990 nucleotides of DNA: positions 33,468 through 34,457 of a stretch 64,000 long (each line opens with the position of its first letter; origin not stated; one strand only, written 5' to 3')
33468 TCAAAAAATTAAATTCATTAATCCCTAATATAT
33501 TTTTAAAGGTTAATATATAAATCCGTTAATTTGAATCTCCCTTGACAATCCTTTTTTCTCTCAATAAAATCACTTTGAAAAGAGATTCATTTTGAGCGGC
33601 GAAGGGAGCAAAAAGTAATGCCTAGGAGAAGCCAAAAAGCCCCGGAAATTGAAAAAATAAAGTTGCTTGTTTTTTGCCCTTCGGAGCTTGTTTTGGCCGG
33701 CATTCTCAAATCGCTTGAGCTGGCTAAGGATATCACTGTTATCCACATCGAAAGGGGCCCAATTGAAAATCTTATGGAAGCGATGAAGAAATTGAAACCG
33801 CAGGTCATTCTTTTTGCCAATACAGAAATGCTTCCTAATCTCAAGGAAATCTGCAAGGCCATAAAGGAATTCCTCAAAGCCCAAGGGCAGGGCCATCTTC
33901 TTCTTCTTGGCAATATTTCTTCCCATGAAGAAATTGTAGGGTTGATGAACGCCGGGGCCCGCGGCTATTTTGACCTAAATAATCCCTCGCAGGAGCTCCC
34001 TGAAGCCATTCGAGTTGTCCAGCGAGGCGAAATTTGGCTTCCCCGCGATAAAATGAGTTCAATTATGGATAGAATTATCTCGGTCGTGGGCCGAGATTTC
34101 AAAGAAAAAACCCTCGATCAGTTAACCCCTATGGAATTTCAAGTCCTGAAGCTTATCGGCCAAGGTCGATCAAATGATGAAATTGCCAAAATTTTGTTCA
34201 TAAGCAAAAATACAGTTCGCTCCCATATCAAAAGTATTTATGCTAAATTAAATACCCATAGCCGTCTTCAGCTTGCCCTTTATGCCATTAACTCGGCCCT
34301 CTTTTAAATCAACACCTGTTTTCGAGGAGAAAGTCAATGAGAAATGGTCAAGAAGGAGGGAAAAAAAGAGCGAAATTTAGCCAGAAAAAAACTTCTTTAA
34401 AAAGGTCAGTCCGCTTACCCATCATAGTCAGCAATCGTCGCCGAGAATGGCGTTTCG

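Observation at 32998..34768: PilZ-like / pseudo-receiver LuxR regulator / PilZ trio suggests a c-di-GMP-controlled transcription switch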

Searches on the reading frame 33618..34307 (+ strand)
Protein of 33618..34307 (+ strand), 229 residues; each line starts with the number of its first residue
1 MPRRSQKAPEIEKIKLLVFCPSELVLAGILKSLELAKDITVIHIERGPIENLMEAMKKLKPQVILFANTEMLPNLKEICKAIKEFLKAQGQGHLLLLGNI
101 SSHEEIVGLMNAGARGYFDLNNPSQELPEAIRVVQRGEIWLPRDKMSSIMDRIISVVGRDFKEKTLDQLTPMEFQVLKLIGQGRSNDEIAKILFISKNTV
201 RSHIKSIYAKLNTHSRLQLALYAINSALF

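Call 3: search_protein_families(library=pfam, proteins=[window:33618-34307:+], max_evalue=1)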
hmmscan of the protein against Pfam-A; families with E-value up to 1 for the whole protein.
window:33618-34307:+ (229 aa): 16 families
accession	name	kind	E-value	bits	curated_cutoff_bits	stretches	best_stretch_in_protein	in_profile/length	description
PF00196.25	GerE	-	1.6e-19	69.7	23.5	1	168-223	2-57/57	Bacterial regulatory proteins, luxR family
PF08281.18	Sigma70_r4_2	-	1.6e-06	28.1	25.7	1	164-208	6-51/54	Sigma-70, region 4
PF04545.22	Sigma70_r4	-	0.00014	21.7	24.1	1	166-211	2-48/50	Sigma-70, region 4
PF13384.12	HTH_23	-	0.00096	19.3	24.6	1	175-205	9-39/50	Homeodomain-like domain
PF04967.18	HTH_10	-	0.003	17.8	23.1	1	187-211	27-51/53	HTH DNA binding domain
PF13412.12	HTH_24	-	0.0082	16.1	21.9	1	183-205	17-39/48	Winged helix-turn-helix DNA-binding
PF08279.18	HTH_11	-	0.019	15.3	25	1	176-211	5-43/55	HTH domain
PF13556.12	HTH_30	-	0.027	14.7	27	1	182-209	11-38/59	PucR C-terminal helix-turn-helix domain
PF13551.12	HTH_29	-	0.033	14.7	28.1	1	175-206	3-35/64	Winged helix-turn helix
PF13730.12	HTH_36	-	0.036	14.3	25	1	183-205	22-47/55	Helix-turn-helix domain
PF14493.12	HTH_40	-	0.043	14.6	27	1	176-209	5-38/89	Helix-turn-helix domain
PF02310.24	B12-binding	-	0.063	13.6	32.1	1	38-100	30-89/121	B12 binding domain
PF02796.21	HTH_7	-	0.068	13.8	23.8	1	175-200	13-38/45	Helix-turn-helix domain of resolvase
PF12728.13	HTH_17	-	0.14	12.9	27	1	186-206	4-24/51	Helix-turn-helix domain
PF22007.2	DUF6930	-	0.15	12.7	27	1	49-82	67-102/123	Domain of unknown function (DUF6930)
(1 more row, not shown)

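Call 4: search_protein_families(library=ncbifam, proteins=[window:33618-34307:+], max_evalue=1)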
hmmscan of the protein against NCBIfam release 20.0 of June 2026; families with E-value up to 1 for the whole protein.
window:33618-34307:+ (229 aa): 44 families (the best 25 are shown)
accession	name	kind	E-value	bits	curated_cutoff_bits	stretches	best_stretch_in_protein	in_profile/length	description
NF052445.1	RespRegMctR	equivalog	1.7e-23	83.1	300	1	14-228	2-204/205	two-component system response regulator MctR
NF007935.0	PRK10651.1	equivalog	1e-20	73.9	250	1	16-226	9-213/216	two-component system response regulator NarL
NF047785.1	respo_reg_MadR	equivalog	1.8e-18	66.7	300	1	24-219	11-199/209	MadR family response regulator transcription factor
NF007505.1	PRK10100.1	equivalog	1.4e-17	64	250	1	47-223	26-199/204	biofilm master transcriptional regulator CsgD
NF007018.1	PRK09483.1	equivalog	1.6e-16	60.6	280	1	16-228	4-208/217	UvrY/SirA/GacA family response regulator transcription factor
NF011896.0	PRK15369.1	equivalog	5.8e-16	58.7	242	1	13-223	3-204/211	two component system response regulator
NF007708.0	PRK10403.1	equivalog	5.9e-16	58.6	343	1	9-220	2-205/215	nitrate/nitrite response regulator protein NarP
NF041830.1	RR_TF_ErdR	exception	1.9e-12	47.4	390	1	111-222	97-204/213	response regulator transcription factor ErdR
TIGR03020.2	EpsA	equivalog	5.2e-12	45.9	170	1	113-218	134-240/247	XrtB/PEP-CTERM-associated transcriptional regulator EpsA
NF003420.0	PRK04841.1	equivalog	1.9e-11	42.8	537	1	168-217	838-887/903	HTH-type transcriptional regulator MalT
NF007403.0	PRK09935.1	equivalog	5.7e-11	42.4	271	1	93-225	79-206/210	fimbria biosynthesis transcriptional regulator FimZ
NF052366.1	photon_PedR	equivalog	2.2e-10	40.6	120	1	169-225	3-59/74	photosynthetic electron transport-dependent transcriptional regulator PedR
TIGR03541.1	reg_near_HchA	equivalog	1.7e-08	34.3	215.6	1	163-224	166-227/232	PA1136 family autoinducer-binding transcriptional regulator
NF007419.0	PRK09958.1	equivalog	3e-08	33.5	251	1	33-223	19-198/204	acid-sensing system DNA-binding response regulator EvgA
NF047402.1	TransRegVisN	equivalog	8.2e-08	31.8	250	1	167-227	184-244/246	transcriptional regulator VisN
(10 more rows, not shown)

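Call 6: search_solved_structures(query=window:33618-34307:+, max_evalue=0.01, show_alignments=3)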
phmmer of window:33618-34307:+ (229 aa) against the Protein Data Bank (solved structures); distinct sequences matched with E-value up to 0.01: 44.
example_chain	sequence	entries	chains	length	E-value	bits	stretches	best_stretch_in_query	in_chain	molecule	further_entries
5hev_A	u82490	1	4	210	1.5e-22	83.3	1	14-227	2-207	Response regulator protein VraR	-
1a04_A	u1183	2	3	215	3.9e-17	65.7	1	17-225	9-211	NITRATE/NITRITE RESPONSE REGULATOR PROTEIN NARL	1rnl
7ve6_A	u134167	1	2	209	1.8e-14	57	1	14-225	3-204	Response regulator protein VraR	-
4gvp_A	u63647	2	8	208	2e-14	56.8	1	14-225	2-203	Response regulator protein vraR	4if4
3kln_A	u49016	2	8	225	1.5e-13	54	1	116-226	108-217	Transcriptional regulator, LuxR family | Transcriptional regulator VpsT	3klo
3c3w_A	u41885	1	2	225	3.4e-12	49.5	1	15-224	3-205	TWO COMPONENT TRANSCRIPTIONAL REGULATORY PROTEIN DEVR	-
4wt0_B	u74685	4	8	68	1.4e-11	47.5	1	167-227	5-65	Response regulator receiver domain protein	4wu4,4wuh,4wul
4wsz_A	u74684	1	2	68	2e-11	47.1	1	167-227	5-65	Response regulator receiver domain protein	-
4ldz_A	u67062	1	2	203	9.3e-10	41.6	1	23-219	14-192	Transcriptional regulatory protein DesR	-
4yn8_A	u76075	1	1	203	9.8e-10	41.5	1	86-217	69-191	Response regulator ChrA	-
1je8_A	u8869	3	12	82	4.8e-09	39.3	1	162-225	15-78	Nitrate/Nitrite Response Regulator Protein NARL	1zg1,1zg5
5f64_A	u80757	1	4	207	1.8e-08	37.4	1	25-223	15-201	Positive transcription regulator EvgA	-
8zwn_A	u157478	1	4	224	2.1e-08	37.2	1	24-223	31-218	DNA-binding transcriptional activator EvgA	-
8u3b_G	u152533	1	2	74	2.4e-08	37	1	166-225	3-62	Nitrate/nitrite response regulator protein NarL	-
7ve4_A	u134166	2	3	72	4.6e-08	36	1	165-226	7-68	DNA-binding response regulator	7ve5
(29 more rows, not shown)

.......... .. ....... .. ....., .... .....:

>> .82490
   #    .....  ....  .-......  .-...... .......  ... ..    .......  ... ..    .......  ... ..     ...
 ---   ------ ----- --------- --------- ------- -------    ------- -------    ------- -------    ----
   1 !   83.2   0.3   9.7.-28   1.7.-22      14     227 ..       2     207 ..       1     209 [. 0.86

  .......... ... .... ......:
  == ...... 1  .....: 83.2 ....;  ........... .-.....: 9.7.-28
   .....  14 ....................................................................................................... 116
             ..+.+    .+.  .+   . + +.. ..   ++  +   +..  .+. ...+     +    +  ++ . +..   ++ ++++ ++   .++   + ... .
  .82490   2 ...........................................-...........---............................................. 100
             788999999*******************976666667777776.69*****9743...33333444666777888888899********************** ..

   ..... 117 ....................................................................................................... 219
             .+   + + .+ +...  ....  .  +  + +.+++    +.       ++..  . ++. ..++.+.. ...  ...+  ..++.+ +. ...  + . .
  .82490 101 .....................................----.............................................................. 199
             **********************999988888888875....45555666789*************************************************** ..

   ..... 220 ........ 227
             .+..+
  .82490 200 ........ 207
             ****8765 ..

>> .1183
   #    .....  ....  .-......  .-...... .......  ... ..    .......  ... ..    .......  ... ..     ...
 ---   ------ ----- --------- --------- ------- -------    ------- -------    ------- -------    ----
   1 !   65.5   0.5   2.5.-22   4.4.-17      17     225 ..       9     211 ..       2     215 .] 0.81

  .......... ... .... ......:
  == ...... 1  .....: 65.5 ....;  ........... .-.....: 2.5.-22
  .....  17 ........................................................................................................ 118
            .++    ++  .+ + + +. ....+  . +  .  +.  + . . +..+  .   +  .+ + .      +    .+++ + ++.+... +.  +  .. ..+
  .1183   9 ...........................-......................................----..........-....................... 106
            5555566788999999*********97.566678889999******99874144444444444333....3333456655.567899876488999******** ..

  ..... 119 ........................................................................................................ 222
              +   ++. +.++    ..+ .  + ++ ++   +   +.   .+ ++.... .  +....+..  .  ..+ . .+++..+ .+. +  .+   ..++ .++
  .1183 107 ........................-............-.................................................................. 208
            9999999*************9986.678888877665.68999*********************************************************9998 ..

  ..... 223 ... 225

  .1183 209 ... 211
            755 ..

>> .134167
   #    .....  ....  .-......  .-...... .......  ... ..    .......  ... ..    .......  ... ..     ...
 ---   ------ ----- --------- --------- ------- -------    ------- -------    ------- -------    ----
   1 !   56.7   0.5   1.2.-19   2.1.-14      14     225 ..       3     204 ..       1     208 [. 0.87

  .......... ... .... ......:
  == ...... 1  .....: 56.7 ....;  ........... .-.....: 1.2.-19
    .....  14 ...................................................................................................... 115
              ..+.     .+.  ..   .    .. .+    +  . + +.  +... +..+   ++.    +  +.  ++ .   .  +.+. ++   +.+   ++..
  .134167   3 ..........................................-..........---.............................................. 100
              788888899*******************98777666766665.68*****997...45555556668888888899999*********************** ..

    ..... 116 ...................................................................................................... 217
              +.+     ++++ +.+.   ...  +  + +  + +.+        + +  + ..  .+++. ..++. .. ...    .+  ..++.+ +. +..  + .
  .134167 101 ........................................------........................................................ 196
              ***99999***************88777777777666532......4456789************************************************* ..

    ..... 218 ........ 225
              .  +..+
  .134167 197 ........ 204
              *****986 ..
